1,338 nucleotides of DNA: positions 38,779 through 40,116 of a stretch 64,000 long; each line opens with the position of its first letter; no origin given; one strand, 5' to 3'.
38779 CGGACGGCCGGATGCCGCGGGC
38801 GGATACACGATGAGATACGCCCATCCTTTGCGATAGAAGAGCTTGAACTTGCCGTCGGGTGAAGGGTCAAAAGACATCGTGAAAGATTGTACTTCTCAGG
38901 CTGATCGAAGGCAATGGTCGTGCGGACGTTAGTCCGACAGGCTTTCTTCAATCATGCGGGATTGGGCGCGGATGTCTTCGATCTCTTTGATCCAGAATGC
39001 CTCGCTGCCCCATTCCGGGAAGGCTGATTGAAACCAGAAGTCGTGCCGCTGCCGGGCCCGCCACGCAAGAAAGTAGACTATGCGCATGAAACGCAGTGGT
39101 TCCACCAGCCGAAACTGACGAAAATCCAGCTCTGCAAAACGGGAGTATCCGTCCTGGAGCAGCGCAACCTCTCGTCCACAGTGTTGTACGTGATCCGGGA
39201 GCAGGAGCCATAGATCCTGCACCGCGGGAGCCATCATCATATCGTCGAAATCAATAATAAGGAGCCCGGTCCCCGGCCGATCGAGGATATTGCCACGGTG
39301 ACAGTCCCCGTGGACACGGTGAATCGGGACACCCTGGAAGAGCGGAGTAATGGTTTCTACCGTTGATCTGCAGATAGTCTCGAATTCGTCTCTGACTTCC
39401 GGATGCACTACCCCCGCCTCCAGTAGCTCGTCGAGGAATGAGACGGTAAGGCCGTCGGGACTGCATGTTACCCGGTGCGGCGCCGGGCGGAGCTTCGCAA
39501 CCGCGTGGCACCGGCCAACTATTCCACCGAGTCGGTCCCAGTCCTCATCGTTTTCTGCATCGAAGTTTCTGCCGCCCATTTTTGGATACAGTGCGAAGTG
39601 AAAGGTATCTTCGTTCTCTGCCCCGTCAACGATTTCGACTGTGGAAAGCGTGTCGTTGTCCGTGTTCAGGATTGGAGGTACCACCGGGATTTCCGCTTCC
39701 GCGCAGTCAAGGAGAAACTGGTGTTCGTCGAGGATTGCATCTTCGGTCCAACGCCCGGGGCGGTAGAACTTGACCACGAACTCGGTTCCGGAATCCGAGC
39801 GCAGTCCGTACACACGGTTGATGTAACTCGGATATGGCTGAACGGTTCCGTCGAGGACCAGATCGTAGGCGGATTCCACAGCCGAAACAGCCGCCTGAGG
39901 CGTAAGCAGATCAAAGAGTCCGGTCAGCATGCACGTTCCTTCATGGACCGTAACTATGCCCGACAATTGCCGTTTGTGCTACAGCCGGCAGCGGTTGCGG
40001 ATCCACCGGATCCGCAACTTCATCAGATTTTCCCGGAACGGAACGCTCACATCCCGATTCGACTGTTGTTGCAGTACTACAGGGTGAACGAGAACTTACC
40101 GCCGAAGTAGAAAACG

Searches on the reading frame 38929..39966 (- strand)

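Call 52: search_protein_families(library=pfam, proteins=[window:38929-39966:-], max_evalue=0.00001)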
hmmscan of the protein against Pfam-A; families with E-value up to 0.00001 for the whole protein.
window:38929-39966:- (345 aa): 1 family
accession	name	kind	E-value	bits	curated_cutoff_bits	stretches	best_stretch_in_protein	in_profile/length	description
PF01636.29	APH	-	4.6e-26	92.5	23.2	1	42-278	2-229/239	Phosphotransferase enzyme family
